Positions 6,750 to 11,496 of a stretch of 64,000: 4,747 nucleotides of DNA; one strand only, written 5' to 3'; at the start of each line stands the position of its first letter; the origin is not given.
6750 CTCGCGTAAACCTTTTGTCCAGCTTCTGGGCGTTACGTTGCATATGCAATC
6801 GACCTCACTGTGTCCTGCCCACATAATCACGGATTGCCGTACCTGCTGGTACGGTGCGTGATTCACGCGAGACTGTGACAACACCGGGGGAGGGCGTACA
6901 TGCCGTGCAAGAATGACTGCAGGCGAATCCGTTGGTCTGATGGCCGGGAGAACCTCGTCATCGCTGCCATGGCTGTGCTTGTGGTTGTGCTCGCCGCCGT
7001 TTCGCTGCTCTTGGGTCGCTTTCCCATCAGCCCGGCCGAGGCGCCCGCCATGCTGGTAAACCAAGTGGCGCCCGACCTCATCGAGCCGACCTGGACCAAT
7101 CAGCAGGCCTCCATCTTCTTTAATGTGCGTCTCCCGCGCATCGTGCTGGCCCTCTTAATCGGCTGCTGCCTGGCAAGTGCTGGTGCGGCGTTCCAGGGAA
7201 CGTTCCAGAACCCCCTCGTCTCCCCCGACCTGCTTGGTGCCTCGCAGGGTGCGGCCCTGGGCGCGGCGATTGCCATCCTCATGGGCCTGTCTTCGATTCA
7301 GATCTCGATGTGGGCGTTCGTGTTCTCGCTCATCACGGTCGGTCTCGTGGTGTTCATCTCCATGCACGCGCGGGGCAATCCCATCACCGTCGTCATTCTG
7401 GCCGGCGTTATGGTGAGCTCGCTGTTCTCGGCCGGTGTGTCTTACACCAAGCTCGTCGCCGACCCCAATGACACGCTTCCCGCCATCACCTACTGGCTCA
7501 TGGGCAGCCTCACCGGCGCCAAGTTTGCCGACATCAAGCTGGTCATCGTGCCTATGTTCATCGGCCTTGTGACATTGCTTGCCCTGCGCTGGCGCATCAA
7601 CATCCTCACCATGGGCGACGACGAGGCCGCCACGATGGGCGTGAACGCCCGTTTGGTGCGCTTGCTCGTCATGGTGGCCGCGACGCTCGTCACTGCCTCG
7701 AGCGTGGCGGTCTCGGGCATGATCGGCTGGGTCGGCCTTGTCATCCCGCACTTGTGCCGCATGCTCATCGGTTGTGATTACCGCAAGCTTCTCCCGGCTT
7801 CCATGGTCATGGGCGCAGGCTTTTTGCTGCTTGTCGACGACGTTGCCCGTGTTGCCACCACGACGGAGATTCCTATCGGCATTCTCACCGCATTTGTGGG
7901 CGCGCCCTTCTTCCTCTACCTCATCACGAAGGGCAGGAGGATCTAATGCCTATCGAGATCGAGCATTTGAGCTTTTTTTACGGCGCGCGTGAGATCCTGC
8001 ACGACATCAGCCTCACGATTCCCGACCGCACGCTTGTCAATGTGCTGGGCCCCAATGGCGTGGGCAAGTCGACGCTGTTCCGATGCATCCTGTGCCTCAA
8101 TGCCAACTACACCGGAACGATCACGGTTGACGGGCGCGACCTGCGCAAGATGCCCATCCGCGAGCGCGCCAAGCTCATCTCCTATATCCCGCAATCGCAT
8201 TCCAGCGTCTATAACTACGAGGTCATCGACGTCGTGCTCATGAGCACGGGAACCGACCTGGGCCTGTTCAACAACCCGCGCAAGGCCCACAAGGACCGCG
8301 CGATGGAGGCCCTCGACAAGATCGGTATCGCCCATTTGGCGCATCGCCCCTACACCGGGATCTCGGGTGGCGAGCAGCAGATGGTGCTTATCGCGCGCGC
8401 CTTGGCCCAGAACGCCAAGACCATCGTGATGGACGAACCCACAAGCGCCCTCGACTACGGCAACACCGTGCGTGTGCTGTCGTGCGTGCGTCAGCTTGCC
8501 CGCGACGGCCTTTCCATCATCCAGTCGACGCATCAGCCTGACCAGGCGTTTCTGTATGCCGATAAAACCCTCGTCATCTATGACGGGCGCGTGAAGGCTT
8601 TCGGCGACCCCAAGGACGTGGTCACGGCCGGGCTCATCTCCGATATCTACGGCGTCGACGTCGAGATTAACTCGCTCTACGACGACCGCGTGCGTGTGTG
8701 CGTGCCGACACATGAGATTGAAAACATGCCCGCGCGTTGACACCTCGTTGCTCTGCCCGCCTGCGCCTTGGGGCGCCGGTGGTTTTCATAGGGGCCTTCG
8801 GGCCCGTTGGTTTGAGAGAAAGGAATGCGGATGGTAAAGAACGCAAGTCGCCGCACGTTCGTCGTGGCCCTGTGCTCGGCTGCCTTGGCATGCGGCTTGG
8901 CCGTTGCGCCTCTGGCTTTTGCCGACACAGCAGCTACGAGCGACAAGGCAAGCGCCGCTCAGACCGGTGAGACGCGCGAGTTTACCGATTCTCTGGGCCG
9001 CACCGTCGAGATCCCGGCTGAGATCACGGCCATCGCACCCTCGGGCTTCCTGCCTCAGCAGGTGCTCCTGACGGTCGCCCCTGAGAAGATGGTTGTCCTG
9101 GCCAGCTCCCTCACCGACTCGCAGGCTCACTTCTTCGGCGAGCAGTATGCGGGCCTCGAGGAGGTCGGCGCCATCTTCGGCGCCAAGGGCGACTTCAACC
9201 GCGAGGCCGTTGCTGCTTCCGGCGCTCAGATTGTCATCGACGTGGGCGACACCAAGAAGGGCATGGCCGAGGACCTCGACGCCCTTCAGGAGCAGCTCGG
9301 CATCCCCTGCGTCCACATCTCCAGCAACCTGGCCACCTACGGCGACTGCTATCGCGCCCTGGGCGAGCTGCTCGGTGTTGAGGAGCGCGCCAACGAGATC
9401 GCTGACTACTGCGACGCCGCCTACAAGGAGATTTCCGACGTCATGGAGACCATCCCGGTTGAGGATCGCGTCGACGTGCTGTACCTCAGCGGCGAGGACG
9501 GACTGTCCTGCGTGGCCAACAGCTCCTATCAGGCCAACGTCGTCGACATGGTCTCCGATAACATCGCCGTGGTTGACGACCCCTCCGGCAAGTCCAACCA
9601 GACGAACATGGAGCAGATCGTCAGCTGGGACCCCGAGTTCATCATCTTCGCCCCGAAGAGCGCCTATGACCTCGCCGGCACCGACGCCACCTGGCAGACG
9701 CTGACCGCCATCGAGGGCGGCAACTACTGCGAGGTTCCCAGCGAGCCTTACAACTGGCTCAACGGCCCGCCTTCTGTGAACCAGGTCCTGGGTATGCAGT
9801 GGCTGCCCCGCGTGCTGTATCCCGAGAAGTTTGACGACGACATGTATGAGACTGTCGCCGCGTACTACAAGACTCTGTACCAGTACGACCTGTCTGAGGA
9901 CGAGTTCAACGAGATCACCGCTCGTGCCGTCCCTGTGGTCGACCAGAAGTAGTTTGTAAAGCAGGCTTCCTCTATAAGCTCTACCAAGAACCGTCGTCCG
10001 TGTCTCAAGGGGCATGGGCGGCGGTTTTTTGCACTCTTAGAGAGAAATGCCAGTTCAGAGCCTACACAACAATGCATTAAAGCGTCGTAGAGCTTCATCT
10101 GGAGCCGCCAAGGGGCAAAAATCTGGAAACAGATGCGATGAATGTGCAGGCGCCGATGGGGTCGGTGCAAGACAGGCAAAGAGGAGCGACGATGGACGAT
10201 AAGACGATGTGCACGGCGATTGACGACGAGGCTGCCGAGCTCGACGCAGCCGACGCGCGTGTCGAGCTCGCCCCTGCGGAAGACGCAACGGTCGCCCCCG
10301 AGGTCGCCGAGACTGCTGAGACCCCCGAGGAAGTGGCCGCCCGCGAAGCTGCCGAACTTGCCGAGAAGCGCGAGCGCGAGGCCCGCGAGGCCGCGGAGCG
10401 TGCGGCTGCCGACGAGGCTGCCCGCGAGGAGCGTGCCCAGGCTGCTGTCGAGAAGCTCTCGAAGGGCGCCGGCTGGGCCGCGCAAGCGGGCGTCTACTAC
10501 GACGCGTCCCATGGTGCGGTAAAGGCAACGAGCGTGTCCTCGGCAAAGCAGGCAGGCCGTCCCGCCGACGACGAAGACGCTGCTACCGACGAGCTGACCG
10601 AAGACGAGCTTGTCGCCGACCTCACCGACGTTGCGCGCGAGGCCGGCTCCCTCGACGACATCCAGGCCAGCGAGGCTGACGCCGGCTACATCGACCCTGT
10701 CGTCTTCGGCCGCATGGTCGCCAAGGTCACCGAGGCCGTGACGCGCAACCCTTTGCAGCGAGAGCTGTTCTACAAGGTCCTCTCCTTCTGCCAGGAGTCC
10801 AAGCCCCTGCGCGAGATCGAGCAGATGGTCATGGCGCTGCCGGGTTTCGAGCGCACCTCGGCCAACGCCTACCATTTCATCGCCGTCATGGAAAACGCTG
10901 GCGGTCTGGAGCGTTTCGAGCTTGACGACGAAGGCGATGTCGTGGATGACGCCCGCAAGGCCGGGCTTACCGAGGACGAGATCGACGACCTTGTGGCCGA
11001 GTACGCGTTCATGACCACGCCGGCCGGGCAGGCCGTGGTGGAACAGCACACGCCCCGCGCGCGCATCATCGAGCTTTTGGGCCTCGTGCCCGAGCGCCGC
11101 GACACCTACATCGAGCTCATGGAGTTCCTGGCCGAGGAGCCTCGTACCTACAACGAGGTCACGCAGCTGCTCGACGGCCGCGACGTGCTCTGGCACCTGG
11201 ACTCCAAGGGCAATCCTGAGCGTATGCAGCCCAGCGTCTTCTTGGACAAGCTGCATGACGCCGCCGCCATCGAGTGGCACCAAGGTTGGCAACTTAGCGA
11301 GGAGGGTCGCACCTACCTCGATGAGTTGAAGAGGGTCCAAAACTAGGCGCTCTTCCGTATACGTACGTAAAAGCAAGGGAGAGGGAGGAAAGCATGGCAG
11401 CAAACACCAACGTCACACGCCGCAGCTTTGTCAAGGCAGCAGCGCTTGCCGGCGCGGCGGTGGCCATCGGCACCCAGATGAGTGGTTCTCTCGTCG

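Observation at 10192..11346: Uncharacterised acidic protein with an internal winged-helix-like duplication leads the molybdoenzyme operon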

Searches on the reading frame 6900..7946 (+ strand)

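Call 20: search_protein_families(library=pfam, proteins=[window:6900-7946:+], max_evalue=0.001)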
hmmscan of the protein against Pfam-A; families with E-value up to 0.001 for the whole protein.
window:6900-7946:+ (348 aa): 2 families
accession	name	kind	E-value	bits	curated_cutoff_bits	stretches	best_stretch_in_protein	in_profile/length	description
PF01032.23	FecCD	-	1.1e-86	291.1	26.5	1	27-344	1-311/311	FecCD transport family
PF00950.22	ABC-3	-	0.00092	19.2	20.1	1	115-306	39-222/258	ABC 3 transport family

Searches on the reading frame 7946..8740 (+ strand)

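Call 20: search_protein_families(library=pfam, proteins=[window:7946-8740:+], max_evalue=0.001)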
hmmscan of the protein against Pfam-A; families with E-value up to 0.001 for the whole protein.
window:7946-8740:+ (264 aa): 3 families
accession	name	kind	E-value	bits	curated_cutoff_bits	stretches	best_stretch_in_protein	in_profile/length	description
PF00005.33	ABC_tran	-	1.3e-29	104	25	1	18-167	1-137/137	ABC transporter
PF13304.12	AAA_21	-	1.4e-09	38.9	27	1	134-198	233-300/304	AAA domain, putative AbiEii toxin, Type IV TA system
PF02463.25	SMC_N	-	2e-06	27.9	40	1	28-198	24-199/220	RecF/RecN/SMC N terminal domain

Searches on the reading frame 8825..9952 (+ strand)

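Call 3: search_protein_families(library=pfam, proteins=[window:8825-9952:+], max_evalue=1)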
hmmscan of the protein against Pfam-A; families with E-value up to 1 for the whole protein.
window:8825-9952:+ (375 aa): 2 families
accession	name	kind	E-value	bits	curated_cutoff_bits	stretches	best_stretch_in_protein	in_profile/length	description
PF01497.23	Peripla_BP_2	-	3.3e-09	36.9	27.5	1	148-305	69-232/235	Periplasmic binding protein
PF00148.24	Oxidored_nitro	-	0.18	11.1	28.6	1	130-209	190-269/399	Nitrogenase component 1 type Oxidoreductase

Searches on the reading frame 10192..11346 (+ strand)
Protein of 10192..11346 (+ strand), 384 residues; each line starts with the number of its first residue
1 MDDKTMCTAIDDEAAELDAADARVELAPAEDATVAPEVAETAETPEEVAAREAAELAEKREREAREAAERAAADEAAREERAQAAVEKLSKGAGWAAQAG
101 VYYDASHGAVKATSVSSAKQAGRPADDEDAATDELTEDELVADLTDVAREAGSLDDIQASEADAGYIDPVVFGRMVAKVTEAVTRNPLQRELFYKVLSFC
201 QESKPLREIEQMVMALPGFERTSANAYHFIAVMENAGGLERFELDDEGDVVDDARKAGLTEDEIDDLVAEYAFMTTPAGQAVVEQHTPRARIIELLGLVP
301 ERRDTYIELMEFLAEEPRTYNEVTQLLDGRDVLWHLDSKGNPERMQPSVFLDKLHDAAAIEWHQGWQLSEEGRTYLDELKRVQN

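Call 3: search_protein_families(library=pfam, proteins=[window:10192-11346:+], max_evalue=1)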
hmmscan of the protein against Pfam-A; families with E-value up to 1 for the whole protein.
window:10192-11346:+ (384 aa): 1 family
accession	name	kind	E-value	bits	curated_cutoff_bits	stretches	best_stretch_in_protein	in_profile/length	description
PF09832.14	DUF2059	-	0.076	13.5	23.6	1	259-285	15-38/60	Uncharacterized protein conserved in bacteria (DUF2059)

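Call 4: search_protein_families(library=ncbifam, proteins=[window:10192-11346:+], max_evalue=1)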
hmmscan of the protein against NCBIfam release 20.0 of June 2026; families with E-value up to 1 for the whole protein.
window:10192-11346:+ (384 aa): 0 families

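Call 5: find_homologous_proteins(query=window:10192-11346:+, max_evalue=0.001)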
Query window:10192-11346:+ (384 aa): 212 proteins with E <= 0.001 among 8000 candidates; the best 120 are listed.
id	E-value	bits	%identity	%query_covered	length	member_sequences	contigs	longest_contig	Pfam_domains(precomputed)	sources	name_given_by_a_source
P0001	3.9e-227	772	96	100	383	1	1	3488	-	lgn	-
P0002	5.4e-220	748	93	100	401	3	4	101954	-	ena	-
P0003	9.2e-219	744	92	100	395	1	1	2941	-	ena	-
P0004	2.2e-218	743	92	100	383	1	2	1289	-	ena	-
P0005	2.8e-218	742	92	100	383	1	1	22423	-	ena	-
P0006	7.0e-218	741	91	100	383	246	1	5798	-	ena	-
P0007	2.9e-217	739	92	100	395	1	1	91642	-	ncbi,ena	-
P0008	7.3e-217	738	91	100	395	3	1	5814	-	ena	-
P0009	1.5e-216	737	91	100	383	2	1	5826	-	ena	-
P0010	2.3e-216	736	91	100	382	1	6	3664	-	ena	-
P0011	2.9e-216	736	91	100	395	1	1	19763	-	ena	-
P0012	5.3e-216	735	91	100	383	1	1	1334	-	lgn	-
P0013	5.9e-216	735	91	100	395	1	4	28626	-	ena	-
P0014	8.1e-216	734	91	100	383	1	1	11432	-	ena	-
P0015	1.8e-215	733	91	100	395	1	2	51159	-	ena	-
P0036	5.6e-211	718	90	100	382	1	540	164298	-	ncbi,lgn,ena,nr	ncbi:MAG: hypothetical protein MR433_08070 [Coriobacteriaceae bacterium]|nr:hypothetical protein [Co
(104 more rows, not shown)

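Call 8: find_encoding_contigs(protein=P0036, flank=10000, max_places=3)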
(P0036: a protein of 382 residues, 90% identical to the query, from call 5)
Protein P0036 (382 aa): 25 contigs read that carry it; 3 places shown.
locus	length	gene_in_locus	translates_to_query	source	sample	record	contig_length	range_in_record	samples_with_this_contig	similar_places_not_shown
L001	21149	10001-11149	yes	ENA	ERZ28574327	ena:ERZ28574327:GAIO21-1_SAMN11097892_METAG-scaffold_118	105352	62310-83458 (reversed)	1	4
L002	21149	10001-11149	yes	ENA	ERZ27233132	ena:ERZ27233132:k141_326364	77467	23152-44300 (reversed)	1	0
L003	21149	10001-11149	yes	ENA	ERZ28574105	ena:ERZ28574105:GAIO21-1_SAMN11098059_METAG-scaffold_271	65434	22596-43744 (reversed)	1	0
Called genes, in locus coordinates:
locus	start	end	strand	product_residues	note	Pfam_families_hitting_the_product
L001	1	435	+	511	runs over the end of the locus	PF00310:GATase_2 (faint), PF13230:GATase_4 (weak), PF13522:GATase_6, PF13537:GATase_7, PF00156:Pribosyltran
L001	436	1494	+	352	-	PF00586:AIRS, PF02769:AIRS_C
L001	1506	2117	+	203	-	PF00551:Formyl_trans_N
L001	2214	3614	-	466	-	PF05958:tRNA_U5-meth_tr, PF03602:Cons_hypoth95, PF05175:MTS (weak), PF09445:Methyltransf_15 (weak), PF13847:Methyltransf_31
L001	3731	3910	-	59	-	-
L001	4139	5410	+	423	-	PF00696:AA_kinase, PF01842:ACT, PF13840:ACT_7, PF22468:ACT_9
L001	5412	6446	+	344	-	PF01118:Semialdhyde_dh, PF02774:Semialdhyde_dhC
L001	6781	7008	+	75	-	PF01032:FecCD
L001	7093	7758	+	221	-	PF01032:FecCD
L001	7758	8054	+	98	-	-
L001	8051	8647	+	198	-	PF00005:ABC_tran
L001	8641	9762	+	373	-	PF01497:Peripla_BP_2 (weak)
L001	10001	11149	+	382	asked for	-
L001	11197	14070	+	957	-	PF04879:Molybdop_Fe4S4, PF00384:Molybdopterin, PF01568:Molydop_binding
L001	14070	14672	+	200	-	PF13237:Fer4_10 (weak), PF13247:Fer4_11, PF12838:Fer4_7 (weak), PF13187:Fer4_9 (weak), PF25160:LdpA_Fe-S-bd (weak), PF12797:Fer4_2 (weak), PF00037:Fer4, PF12837:Fer4_6 (weak), +1 more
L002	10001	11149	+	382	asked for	-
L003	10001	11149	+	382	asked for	-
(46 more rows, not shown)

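Call 71: predict_structure(alignment_id=A3)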
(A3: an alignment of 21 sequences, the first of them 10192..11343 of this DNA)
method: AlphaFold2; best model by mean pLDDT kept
length: 384 residues; sequences in the alignment: 21
mean_pLDDT: 71.3   pTM: 0.48
mean pLDDT of the five models: 71.3, 69.7, 68.3, 67.6, 65.4
residues with pLDDT >= 90: 120; 70-90: 128; 50-70: 25; < 50: 111
segments of 3 or more residues with pLDDT < 50: 1-43, 92-154
pLDDT, mean of each block of 10 residues (from residue 1): 35 34 35 36 59 76 85 84 65 36 32 27 31 39 40 48 64 88 83 91 92 86 81 93 91 90 91 93 83 85 92 94 92 89 91 91 92 91 78
secondary structure, 60 per line:
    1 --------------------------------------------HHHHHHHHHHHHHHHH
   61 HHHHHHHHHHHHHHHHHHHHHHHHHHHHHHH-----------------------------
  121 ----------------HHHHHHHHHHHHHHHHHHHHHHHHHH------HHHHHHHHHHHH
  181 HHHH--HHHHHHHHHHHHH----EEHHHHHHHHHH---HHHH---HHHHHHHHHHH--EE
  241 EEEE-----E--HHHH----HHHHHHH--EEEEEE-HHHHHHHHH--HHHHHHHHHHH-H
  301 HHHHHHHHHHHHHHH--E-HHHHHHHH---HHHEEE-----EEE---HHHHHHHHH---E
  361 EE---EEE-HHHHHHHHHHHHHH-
elements in order: H45-91 H137-162 H169-184 H187-199 H206-215 H219-222 H226-236 E239-244 H253-256 H261-267 E270-275 H277-285 H288-298 H300-315 H320-327 E334-336 E342-344 H348-356 E360-362 E366-368 H370-383

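Call 75: list_cluster_members(proteins=[L085:2648-3439:+, window:10192-11343:+])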
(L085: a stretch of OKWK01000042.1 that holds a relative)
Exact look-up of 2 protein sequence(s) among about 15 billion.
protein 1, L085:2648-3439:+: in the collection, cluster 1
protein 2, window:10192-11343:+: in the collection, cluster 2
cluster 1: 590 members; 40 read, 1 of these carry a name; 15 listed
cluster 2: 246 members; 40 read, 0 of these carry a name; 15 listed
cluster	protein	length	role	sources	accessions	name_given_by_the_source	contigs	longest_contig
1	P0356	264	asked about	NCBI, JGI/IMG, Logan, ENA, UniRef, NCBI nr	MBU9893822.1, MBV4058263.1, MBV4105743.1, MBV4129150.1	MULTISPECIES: hypothetical protein [Eggerthella] | hypothetical protein n=1 Tax=Eggerthella TaxID=84111 RepID=UPI000A3A73D5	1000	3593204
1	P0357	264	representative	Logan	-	-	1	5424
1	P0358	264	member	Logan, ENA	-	-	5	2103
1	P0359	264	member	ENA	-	-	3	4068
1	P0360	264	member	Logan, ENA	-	-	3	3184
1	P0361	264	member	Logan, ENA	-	-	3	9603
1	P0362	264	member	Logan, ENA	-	-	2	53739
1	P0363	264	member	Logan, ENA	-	-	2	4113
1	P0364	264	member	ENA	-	-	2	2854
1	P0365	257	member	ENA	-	-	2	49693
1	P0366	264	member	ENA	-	-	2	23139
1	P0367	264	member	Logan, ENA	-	-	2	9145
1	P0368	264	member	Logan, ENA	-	-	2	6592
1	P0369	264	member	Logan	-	-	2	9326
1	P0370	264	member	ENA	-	-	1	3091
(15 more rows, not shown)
